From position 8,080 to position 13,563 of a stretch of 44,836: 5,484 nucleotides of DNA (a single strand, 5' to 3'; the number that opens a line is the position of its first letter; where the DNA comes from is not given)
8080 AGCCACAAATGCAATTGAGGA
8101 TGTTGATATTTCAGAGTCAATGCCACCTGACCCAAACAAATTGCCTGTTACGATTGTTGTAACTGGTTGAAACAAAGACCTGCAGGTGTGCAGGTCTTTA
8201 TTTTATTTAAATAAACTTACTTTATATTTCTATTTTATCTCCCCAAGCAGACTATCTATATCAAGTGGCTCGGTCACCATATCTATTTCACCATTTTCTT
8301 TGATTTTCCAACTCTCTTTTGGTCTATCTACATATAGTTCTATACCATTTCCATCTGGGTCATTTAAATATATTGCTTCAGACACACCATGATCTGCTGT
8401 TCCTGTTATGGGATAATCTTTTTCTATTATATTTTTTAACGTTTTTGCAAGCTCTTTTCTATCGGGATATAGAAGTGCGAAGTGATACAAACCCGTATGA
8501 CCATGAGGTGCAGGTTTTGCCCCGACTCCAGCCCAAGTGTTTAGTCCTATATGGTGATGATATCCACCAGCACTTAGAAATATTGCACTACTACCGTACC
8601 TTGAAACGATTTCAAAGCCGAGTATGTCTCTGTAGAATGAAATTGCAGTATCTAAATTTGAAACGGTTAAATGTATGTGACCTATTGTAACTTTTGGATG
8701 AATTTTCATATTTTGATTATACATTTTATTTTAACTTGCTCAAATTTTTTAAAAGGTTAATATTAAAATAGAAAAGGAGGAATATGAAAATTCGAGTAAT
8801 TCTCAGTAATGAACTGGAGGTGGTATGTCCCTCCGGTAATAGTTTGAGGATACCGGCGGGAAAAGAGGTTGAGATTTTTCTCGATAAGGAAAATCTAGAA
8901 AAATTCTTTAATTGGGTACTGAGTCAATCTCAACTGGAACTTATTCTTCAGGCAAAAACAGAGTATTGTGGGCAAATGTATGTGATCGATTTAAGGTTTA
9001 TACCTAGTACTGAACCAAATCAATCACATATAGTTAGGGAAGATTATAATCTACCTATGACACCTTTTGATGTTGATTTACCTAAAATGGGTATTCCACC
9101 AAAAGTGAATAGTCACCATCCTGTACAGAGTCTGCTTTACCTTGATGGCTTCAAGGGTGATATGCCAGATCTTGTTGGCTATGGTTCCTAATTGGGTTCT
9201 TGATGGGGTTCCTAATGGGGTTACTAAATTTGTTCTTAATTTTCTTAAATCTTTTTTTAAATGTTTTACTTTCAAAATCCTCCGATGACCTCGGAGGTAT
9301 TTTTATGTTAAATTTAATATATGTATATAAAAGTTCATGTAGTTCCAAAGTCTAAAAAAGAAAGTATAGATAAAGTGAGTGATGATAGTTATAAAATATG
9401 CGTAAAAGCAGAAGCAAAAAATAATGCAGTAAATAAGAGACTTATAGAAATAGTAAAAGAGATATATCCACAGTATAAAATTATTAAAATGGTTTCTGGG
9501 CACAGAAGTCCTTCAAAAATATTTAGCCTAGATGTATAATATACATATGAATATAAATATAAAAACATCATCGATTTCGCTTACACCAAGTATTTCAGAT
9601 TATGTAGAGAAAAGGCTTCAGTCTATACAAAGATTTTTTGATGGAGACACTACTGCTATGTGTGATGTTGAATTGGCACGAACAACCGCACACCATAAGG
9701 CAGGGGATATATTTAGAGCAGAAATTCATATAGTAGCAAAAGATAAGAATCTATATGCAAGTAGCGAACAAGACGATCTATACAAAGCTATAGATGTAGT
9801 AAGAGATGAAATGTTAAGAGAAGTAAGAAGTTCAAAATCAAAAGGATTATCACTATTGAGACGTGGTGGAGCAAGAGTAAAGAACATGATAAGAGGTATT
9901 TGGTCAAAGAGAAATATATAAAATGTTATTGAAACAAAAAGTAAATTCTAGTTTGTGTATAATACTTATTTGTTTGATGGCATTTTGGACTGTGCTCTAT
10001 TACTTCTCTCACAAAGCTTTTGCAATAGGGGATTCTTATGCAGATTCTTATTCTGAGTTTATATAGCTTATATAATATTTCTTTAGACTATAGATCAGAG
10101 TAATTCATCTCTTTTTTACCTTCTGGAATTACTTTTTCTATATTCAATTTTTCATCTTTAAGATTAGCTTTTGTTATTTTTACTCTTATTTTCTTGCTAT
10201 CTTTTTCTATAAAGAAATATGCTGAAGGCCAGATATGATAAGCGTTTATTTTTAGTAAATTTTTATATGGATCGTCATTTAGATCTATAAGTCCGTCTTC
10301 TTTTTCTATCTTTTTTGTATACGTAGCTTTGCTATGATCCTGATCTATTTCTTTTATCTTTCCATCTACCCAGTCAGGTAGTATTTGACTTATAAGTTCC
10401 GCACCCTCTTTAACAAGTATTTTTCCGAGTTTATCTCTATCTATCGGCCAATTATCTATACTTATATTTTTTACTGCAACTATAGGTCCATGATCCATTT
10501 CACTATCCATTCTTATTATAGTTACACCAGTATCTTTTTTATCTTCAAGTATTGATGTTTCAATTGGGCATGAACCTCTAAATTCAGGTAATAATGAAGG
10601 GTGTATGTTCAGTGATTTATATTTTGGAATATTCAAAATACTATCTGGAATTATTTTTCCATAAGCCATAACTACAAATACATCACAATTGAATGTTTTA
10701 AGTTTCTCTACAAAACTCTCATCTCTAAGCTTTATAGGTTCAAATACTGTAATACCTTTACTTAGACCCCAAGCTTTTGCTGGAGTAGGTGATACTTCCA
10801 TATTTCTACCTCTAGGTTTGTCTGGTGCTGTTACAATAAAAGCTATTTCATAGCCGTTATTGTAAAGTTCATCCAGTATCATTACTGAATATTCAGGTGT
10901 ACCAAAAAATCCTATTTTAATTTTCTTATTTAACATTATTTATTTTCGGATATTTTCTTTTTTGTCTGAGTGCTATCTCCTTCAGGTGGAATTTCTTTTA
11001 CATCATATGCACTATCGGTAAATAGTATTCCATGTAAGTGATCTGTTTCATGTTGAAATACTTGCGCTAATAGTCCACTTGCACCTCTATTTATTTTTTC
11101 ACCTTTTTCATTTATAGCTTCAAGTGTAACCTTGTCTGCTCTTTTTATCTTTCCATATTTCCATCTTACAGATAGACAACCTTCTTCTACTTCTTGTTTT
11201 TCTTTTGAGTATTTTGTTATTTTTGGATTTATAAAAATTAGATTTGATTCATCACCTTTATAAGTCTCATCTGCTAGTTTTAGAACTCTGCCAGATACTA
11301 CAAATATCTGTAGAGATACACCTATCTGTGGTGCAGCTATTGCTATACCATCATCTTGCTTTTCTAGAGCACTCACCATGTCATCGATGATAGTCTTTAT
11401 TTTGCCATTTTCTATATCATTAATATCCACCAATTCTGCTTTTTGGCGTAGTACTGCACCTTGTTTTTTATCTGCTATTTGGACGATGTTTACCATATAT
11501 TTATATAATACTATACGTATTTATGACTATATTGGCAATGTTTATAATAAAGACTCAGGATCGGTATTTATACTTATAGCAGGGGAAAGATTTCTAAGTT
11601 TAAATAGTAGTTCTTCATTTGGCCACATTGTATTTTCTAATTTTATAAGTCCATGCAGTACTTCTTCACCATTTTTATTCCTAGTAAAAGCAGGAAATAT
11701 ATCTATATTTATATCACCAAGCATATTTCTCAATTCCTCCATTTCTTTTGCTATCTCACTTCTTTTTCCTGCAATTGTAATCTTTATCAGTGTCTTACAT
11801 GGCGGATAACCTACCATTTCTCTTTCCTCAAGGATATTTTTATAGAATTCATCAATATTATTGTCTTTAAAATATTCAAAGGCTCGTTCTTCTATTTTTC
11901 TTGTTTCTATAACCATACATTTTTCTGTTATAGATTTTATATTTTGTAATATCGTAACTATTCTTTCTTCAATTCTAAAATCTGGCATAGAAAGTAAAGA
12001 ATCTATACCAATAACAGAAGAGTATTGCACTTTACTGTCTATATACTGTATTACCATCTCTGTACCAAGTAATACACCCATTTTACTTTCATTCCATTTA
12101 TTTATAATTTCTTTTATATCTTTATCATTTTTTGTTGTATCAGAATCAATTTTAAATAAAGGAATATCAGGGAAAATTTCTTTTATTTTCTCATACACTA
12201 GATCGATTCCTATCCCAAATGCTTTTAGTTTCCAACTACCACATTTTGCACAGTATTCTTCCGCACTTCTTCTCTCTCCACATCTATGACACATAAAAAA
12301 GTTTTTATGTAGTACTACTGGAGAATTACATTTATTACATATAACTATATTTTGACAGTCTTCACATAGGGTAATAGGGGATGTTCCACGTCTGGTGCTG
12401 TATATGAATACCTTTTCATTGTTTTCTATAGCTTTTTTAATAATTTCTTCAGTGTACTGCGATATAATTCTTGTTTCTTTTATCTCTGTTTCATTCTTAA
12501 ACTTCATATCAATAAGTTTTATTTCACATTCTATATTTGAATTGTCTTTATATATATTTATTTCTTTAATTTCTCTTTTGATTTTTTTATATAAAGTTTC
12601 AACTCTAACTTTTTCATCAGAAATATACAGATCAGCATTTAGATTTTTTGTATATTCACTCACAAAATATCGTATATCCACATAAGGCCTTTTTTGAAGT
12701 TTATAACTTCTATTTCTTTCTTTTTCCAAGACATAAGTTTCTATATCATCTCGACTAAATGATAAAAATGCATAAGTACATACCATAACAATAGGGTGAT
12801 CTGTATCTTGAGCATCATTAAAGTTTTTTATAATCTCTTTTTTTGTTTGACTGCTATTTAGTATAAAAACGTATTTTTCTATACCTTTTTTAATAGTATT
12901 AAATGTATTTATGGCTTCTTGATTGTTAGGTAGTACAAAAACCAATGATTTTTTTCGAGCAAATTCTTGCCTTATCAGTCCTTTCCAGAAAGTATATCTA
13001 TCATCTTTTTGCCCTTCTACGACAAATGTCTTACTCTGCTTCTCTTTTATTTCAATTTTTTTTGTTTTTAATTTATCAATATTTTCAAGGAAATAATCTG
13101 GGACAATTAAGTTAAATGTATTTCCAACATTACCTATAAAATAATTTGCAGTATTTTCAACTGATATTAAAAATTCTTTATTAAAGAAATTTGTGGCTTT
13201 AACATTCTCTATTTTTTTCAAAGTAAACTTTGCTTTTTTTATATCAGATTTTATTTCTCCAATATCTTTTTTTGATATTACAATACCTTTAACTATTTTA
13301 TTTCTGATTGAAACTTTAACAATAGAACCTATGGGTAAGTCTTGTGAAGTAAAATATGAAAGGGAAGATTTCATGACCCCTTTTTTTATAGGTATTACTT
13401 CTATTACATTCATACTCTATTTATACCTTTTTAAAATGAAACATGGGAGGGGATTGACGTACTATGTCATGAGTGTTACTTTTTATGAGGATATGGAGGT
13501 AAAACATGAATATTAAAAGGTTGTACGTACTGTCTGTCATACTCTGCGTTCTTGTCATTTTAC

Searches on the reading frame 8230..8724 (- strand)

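Call 11: search_protein_families(library=pfam, max_evalue=0.001, proteins=[window:8230-8724:-])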
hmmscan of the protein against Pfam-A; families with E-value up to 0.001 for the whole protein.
window:8230-8724:- (164 aa): 1 family
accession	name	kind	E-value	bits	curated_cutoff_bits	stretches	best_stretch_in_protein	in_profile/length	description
PF00903.31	Glyoxalase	-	2e-18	67.4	20.6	1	13-130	1-121/121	Glyoxalase/Bleomycin resistance protein/Dioxygenase superfamily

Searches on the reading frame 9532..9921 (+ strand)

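Call 11: search_protein_families(library=pfam, max_evalue=0.001, proteins=[window:9532-9921:+])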
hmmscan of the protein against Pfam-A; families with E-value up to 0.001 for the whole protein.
window:9532-9921:+ (129 aa): 1 family
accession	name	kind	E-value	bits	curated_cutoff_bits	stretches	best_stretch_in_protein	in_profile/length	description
PF02482.25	Ribosomal_S30AE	-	1.4e-15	58.3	23.7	1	8-104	1-86/88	Sigma 54 modulation protein / S30EA ribosomal protein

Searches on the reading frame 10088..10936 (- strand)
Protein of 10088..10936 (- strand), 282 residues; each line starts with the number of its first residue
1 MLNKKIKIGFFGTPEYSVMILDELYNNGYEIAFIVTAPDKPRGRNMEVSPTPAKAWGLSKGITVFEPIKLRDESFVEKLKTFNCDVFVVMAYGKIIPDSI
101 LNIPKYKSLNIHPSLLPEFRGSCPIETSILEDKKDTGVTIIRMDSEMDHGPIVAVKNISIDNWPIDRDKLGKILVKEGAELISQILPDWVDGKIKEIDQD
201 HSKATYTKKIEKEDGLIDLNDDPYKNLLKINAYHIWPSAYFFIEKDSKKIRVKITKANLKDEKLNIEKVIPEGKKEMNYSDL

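Call 12: search_protein_families(library=pfam, max_evalue=0.001, proteins=[window:10088-10936:-])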
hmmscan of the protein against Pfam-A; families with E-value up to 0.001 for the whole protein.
window:10088-10936:- (282 aa): 2 families
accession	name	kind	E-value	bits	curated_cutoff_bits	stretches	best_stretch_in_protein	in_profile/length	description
PF00551.24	Formyl_trans_N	-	2.4e-34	119.1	26.1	1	8-177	3-172/181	Formyl transferase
PF02911.23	Formyl_trans_C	-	1.9e-06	28.4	21.1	1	209-263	1-51/100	Formyl transferase, C-terminal domain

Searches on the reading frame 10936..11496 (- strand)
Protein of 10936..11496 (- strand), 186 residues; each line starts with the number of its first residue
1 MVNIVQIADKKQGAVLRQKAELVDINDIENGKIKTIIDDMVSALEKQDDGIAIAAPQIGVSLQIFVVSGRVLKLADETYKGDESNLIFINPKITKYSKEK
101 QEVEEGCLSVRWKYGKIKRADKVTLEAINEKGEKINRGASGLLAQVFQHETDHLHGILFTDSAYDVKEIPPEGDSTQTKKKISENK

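Call 12: search_protein_families(library=pfam, max_evalue=0.001, proteins=[window:10936-11496:-])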
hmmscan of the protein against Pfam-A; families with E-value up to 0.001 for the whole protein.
window:10936-11496:- (186 aa): 1 family
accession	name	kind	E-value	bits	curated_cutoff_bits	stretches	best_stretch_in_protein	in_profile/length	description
PF01327.26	Pep_deformylase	-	3.5e-43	147.4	22.8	1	3-165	3-152/156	Polypeptide deformylase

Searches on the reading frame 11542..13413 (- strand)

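Call 12: search_protein_families(library=pfam, max_evalue=0.001, proteins=[window:11542-13413:-])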
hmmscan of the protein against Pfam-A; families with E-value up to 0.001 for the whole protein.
window:11542-13413:- (623 aa): 1 family
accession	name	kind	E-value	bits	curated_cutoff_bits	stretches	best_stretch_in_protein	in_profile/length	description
PF17764.6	PriA_3primeBD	-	5.3e-07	29.9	22.7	1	14-105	8-96/96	3'DNA-binding domain (3'BD)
